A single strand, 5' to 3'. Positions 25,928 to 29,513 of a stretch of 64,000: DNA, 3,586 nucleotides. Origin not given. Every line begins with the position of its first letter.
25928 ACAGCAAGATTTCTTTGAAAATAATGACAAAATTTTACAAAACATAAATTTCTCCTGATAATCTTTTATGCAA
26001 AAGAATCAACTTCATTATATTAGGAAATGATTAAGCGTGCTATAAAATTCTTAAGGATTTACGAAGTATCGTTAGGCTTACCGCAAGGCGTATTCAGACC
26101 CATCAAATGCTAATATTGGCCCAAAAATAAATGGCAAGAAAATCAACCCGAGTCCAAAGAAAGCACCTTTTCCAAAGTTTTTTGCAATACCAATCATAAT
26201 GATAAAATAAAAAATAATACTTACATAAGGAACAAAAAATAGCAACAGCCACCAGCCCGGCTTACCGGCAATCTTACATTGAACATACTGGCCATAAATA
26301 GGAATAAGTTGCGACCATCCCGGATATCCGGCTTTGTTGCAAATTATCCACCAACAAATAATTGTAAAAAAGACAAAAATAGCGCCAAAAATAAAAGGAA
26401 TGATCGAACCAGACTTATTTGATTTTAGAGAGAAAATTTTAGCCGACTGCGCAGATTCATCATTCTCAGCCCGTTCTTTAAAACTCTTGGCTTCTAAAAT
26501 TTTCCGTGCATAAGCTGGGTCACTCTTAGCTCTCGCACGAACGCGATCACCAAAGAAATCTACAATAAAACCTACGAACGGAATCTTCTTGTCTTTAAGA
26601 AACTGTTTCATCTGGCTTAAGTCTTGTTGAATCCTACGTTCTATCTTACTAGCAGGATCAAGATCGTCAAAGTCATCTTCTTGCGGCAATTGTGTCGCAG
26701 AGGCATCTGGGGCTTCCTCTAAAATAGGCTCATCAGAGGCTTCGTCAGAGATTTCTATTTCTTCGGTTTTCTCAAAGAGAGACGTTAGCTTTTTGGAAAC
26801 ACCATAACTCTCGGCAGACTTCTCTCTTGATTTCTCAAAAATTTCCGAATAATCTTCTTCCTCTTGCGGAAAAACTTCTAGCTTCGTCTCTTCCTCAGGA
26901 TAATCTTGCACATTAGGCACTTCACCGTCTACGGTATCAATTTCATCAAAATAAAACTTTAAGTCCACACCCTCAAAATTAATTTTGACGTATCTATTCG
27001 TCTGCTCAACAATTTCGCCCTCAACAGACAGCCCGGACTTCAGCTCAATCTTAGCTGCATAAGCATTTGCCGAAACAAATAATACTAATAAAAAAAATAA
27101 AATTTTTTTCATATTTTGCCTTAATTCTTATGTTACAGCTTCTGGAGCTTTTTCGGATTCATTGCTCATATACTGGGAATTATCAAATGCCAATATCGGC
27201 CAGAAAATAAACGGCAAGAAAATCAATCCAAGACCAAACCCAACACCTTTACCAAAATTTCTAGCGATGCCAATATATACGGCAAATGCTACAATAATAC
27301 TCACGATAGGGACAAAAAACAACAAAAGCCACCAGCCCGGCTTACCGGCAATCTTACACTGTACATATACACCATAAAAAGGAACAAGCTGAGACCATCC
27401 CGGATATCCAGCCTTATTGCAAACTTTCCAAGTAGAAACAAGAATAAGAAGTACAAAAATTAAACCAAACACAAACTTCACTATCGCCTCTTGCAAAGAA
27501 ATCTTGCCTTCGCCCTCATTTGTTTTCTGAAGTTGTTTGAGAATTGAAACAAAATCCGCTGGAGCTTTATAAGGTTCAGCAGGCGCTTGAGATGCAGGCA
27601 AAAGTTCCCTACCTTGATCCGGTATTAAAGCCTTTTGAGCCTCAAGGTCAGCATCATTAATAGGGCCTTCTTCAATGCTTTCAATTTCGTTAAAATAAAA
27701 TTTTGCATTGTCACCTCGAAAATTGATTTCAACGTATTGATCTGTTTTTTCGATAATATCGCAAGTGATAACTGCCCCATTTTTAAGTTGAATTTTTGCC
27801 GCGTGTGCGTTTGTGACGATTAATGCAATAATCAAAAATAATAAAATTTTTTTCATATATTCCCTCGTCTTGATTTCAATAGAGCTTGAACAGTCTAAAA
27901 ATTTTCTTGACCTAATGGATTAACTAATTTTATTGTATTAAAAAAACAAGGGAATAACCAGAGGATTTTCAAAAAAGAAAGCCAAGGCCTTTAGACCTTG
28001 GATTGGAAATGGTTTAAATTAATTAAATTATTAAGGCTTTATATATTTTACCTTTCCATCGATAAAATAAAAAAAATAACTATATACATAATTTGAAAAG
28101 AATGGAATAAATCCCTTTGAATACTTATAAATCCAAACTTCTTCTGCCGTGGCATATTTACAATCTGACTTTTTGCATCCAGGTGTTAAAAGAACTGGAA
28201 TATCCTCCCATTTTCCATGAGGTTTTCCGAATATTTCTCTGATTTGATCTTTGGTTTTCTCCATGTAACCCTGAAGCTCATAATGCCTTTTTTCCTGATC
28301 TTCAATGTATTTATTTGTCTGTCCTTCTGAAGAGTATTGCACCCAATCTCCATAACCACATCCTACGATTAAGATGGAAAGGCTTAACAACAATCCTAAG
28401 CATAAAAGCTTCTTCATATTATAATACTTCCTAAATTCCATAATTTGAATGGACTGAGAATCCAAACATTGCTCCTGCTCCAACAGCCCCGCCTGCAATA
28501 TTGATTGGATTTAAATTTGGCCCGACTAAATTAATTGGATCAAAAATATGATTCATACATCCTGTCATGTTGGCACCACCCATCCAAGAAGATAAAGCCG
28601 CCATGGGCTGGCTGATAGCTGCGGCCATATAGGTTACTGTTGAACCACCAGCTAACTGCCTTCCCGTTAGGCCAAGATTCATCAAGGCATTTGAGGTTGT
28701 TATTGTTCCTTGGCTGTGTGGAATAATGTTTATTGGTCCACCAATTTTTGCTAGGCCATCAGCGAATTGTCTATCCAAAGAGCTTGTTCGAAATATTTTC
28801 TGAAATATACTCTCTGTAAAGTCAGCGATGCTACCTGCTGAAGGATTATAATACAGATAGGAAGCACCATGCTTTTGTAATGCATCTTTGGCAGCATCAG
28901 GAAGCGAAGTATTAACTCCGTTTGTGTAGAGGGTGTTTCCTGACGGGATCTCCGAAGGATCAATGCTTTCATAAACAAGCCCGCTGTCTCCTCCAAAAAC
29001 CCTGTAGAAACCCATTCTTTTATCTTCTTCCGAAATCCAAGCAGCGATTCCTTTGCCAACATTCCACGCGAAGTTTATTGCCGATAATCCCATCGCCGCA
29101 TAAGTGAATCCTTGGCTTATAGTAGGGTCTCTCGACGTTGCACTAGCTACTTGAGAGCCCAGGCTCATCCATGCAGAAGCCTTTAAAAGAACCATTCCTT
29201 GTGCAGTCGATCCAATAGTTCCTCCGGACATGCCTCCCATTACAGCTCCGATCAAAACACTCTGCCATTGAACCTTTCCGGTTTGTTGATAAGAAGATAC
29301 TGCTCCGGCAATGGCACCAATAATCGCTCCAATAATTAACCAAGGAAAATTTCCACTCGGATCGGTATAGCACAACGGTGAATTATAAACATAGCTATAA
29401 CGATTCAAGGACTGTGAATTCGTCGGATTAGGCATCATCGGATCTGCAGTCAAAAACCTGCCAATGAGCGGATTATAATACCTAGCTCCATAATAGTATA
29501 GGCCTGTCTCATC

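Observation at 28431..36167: Stand-alone Tc-toxin B/C-like giant RHS protein with a Sec signal and no TcA partner in view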

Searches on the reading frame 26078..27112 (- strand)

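Call 9: search_protein_families(library=pfam, proteins=[window:26078-27112:-], max_evalue=0.1)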
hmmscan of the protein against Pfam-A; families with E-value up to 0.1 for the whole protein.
window:26078-27112:- (344 aa): 4 families
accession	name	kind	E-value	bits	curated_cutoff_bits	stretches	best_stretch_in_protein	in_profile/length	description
PF18936.5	DUF5684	-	2.3e-21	76.6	27.4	1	266-341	1-78/81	Family of unknown function (DUF5684)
PF13396.11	PLDc_N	-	0.016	15.6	23.3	1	282-305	17-40/42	Phospholipase_D-nuclease N-terminal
PF12420.13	DUF3671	-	0.039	13.9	34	0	196-307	121-205/223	Fam-L, Fam-M like protein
PF05656.20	DUF805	-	0.042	14.8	25.7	1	283-307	74-98/111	Protein of unknown function (DUF805)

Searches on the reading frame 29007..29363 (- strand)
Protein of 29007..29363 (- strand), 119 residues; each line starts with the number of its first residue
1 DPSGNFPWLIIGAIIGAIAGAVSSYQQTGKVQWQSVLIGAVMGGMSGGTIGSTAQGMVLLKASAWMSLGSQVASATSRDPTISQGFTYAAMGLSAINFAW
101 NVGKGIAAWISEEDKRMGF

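Call 88: search_solved_structures(query=window:29007-29363:-, max_evalue=10, show_alignments=2)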
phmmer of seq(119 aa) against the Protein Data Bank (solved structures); distinct sequences matched with E-value up to 10: 0.
